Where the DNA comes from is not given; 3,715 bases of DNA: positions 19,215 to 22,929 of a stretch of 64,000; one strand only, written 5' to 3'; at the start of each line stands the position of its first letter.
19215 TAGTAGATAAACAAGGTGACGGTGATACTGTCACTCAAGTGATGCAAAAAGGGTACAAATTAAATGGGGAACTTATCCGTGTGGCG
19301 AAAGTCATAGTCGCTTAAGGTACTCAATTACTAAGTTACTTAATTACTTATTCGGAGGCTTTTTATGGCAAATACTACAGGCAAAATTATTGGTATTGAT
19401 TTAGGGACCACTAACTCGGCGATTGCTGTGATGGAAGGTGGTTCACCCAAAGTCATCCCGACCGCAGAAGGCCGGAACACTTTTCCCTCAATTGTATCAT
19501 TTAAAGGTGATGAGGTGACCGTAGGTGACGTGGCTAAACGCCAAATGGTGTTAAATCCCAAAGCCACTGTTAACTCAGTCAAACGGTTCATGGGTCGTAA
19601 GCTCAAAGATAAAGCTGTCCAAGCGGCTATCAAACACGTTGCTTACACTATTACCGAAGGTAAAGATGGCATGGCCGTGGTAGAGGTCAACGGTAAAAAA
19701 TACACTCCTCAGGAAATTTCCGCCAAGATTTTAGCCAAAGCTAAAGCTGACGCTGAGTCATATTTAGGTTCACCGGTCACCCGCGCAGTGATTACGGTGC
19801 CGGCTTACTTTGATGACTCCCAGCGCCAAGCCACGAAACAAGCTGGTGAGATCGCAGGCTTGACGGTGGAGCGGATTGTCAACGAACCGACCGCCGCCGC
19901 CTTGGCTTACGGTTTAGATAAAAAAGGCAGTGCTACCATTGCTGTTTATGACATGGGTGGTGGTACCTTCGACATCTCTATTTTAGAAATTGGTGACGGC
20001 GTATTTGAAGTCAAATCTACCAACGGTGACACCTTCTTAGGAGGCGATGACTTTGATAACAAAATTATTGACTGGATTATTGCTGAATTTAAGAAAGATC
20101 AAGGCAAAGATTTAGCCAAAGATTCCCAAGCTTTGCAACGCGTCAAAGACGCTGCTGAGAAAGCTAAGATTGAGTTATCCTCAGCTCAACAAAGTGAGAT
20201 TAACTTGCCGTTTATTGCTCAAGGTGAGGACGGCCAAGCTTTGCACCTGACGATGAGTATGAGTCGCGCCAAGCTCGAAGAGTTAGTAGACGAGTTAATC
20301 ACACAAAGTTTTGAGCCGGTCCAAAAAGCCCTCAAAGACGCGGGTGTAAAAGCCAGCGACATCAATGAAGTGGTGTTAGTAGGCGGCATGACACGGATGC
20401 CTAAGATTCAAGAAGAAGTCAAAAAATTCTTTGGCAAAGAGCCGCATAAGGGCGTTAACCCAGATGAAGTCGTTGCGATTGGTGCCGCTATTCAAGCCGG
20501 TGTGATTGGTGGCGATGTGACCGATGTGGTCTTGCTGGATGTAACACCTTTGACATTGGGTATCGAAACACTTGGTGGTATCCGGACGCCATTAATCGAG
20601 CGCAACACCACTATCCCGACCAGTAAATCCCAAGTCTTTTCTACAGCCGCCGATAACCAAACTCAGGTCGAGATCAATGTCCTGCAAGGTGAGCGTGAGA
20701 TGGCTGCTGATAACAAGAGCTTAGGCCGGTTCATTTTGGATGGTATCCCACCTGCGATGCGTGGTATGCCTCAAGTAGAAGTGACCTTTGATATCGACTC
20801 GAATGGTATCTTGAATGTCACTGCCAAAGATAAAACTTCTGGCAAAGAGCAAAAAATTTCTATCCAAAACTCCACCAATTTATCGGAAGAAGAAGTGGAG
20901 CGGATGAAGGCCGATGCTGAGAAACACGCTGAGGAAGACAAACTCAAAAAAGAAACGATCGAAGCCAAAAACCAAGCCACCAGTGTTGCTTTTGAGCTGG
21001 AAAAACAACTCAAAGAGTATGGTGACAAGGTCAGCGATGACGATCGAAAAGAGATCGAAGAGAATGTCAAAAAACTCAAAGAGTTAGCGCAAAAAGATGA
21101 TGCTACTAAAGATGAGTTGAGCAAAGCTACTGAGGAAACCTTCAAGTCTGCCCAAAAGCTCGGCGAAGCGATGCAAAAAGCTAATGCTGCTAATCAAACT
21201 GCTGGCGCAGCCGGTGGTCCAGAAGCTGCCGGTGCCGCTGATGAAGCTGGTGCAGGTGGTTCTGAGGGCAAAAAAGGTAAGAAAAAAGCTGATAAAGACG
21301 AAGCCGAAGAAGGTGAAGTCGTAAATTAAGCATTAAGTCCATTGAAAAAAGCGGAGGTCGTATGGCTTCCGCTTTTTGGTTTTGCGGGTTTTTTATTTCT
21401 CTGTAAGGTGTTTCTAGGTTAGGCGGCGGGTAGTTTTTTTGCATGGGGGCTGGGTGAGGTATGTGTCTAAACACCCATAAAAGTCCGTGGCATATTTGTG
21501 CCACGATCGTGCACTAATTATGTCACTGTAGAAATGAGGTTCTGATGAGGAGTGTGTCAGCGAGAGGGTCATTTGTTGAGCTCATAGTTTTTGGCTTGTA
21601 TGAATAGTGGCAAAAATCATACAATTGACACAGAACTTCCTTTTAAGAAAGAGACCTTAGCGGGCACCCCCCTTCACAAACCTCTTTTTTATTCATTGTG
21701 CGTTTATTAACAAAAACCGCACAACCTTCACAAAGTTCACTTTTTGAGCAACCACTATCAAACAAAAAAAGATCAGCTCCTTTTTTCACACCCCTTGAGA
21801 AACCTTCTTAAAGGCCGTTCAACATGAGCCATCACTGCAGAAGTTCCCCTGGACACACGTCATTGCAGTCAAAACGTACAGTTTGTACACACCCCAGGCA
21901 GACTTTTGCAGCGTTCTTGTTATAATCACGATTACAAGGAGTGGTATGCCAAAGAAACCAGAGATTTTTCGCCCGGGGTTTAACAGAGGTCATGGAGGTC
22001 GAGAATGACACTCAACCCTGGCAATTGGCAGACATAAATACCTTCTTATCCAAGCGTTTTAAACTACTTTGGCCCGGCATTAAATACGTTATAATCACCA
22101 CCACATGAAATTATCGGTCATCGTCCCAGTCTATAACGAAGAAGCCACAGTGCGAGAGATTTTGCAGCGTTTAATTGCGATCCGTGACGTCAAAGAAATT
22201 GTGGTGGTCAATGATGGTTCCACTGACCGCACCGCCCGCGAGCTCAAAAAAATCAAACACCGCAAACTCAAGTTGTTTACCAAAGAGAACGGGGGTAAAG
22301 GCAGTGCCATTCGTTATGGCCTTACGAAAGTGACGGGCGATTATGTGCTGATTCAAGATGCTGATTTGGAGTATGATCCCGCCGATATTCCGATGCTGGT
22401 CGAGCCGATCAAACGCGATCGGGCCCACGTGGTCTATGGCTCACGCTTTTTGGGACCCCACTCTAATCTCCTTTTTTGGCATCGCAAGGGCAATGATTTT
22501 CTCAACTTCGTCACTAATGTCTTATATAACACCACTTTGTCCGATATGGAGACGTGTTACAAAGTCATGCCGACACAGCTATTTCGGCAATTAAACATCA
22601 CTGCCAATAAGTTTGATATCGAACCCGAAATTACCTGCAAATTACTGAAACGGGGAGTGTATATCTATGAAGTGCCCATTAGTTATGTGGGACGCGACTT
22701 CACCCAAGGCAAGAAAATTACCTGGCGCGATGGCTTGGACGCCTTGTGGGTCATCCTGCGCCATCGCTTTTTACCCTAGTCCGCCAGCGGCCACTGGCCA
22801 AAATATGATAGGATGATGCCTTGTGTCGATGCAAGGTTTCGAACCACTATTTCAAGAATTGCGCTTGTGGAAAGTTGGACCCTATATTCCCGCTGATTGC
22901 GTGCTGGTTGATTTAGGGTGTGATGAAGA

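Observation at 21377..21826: Modular, hairpin-rich intergenic repeat family (4 copies in 64 kb), most complete copy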

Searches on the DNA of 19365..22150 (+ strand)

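Call 10: search_rna_families(source=window, start=21300, end=22150, threshold=evalue, max_evalue=10)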
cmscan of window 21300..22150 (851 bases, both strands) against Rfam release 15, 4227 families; matches with E-value up to 10: 9.
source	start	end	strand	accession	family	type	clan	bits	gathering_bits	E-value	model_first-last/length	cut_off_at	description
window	21300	21375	+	RF02503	Atu_C9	Gene; sRNA;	-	19.3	40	0.0087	101-192/192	5'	Rhizobiales sRNA Atu_C9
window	21721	21799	-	RF02937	Clostridiales-2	Gene; sRNA;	-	17.6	58.6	0.28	1-82/82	no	Clostridiales-2 RNA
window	21300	21386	+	RF00558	L20_leader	Cis-reg; leader;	-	17.2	58.7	1.5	41-127/127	5'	Ribosomal protein L20 leader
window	21302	21381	+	RF02520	mir-965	Gene; miRNA;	-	16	43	3.9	1-76/76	no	mir-965 microRNA precursor family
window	21314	21372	+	RF01676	P31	Gene; sRNA;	-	15.4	40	4.7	1-82/82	no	Pseudomonas sRNA P31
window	21346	21377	+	RF03831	mir-627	Gene; miRNA;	-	14.5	86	8.9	28-61/87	no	mir-627 microRNA precursor family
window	21300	21376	+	RF02590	Spy1186876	Gene; sRNA;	-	12.5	208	5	156-243/243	5'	S. pyogenes small RNA 1186876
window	21571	21594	+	RF02126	GHRLOS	Gene; lncRNA;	-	11.5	48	4.7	46-70/70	no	Ghrelin opposite strand RNA conserved region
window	21671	21698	-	RF02778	FdoG1_thermometer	Cis-reg; thermoregulator;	-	10.1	50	9.5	143-170/193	no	FdoG-1 5' UTR thermometer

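Call 56: search_dna_similar(query=window:21373-21826:+, collection=phages, mode=distant, max_evalue=0.01)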
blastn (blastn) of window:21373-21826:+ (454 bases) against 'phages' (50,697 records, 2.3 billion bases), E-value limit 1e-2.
No match.

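Call 57: search_dna_similar(query=window:21373-21826:+, collection=plasmids, mode=distant, max_evalue=0.01)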
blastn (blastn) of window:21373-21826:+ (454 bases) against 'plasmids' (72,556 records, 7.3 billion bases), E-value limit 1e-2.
No match.
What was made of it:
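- Tried and rejected: Blastn of copy 2 against phage and plasmid collections found nothing (calls 56, 57).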

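Call 72: search_rna_families(sources=[L084], threshold=evalue, max_evalue=1)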
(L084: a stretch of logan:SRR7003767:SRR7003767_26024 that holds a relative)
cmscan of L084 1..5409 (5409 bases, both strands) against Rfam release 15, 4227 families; matches with E-value up to 1: 2.
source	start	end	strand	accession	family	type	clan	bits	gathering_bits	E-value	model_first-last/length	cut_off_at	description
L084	4933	5011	+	RF02503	Atu_C9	Gene; sRNA;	-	17.3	40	0.21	98-192/192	no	Rhizobiales sRNA Atu_C9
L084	4978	5013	+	RF01487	rliI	Gene; sRNA;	-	16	45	0.82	203-238/239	no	Listeria sRNA rliI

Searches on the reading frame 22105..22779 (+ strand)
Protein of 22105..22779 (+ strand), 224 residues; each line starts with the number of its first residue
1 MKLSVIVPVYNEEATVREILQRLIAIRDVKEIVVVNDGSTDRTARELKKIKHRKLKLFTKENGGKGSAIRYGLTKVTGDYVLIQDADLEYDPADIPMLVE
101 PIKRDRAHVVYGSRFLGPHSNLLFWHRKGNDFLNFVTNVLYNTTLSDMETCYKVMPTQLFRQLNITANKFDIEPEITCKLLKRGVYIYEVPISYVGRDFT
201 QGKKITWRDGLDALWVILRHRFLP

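Call 11: find_encoding_contigs(protein=window:22105-22779:+, flank=10000, max_places=10)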
Protein window:22105-22779:+ (224 aa): 3 contigs read that carry it; 1 place shown.
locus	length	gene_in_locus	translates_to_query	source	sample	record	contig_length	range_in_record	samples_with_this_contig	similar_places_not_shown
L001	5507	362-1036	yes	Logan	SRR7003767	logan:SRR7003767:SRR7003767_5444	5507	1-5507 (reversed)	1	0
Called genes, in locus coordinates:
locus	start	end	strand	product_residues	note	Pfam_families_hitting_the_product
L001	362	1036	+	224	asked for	PF00535:Glycos_transf_2, PF10111:Glyco_tranf_2_2, PF13641:Glyco_tranf_2_3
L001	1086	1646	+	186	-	PF05148:Methyltransf_8 (weak), PF13489:Methyltransf_23, PF13847:Methyltransf_31, PF08241:Methyltransf_11, PF13649:Methyltransf_25, PF01209:Ubie_methyltran, PF08242:Methyltransf_12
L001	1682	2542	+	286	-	PF00226:DnaJ, PF01556:DnaJ_C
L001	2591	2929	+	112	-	-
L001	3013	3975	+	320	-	PF00069:Pkinase, PF07714:PK_Tyr_Ser-Thr (weak)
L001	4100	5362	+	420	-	PF08529:NusA_N, PF07650:KH_2 (faint), PF13184:KH_NusA_1st, PF26594:KH_NusA_2nd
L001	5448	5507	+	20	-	?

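Call 12: search_protein_families(library=pfam, proteins=[window:22105-22779:+])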
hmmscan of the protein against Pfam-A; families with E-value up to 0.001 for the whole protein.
window:22105-22779:+ (224 aa): 3 families
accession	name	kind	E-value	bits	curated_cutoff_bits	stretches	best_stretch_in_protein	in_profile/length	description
PF00535.33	Glycos_transf_2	-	6.2e-35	121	23.3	1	4-161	1-165/168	Glycosyl transferase family 2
PF13641.12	Glyco_tranf_2_3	-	2e-09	38.3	27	1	3-117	3-126/230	Glycosyltransferase like family 2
PF10111.15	Glyco_tranf_2_2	-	4.8e-08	33.2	27.3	1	4-87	1-91/276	Glycosyltransferase like family 2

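Call 13: list_cluster_members(proteins=[window:22105-22779:+, window:19365-21329:+, window:29577-31919:+, window:16362-18011:-])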
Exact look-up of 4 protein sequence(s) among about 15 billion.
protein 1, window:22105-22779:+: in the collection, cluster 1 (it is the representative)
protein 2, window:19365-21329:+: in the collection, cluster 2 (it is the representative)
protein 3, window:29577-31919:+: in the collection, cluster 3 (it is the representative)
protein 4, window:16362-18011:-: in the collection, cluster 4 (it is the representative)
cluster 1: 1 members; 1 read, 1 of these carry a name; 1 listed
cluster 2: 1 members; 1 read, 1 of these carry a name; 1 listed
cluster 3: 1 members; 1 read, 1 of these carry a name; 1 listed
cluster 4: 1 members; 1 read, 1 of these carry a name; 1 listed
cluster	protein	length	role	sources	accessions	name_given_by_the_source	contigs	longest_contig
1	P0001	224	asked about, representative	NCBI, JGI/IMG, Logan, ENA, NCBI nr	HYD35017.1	MAG TPA: glycosyltransferase family 2 protein [Vitreimonas sp.] | glycosyltransferase family 2 protein [Vitreimonas sp.]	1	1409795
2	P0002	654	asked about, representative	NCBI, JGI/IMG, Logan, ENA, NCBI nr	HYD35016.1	MAG TPA: molecular chaperone DnaK [Vitreimonas sp.] | molecular chaperone DnaK [Vitreimonas sp.]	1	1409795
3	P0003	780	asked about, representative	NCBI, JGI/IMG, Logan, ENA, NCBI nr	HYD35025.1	MAG TPA: polyribonucleotide nucleotidyltransferase [Vitreimonas sp.] | polyribonucleotide nucleotidyltransferase [Vitreimonas sp.]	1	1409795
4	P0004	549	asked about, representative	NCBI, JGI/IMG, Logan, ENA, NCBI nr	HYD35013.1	MAG TPA: hypothetical protein VD999_03010 [Vitreimonas sp.] | hypothetical protein [Vitreimonas sp.]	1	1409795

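Call 54: find_encoding_contigs(protein=P0003, flank=10000, max_places=10)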
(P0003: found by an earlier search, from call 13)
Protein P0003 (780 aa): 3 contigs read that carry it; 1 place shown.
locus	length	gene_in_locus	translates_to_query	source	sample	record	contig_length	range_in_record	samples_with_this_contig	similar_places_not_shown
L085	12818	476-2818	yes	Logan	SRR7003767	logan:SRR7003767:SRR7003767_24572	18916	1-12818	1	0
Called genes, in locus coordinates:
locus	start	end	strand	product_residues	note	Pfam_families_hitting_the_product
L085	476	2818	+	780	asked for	PF01138:RNase_PH, PF03725:RNase_PH_C, PF03726:PNPase, PF01138:RNase_PH, PF00013:KH_1, PF00575:S1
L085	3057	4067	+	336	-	-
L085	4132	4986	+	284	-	-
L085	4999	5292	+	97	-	PF02325:CCB3_YggT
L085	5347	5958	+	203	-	PF00081:Sod_Fe_N, PF02777:Sod_Fe_C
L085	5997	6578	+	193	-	PF13482:RNase_H_2 (faint)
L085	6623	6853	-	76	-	-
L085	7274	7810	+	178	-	PF00293:NUDIX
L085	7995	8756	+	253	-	PF02463:SMC_N (faint), PF00005:ABC_tran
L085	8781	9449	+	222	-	-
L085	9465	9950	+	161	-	-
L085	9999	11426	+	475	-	PF19295:SufBD_N, PF01458:SUFBD_core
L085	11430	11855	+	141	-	-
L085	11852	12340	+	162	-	PF01458:SUFBD_core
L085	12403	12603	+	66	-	-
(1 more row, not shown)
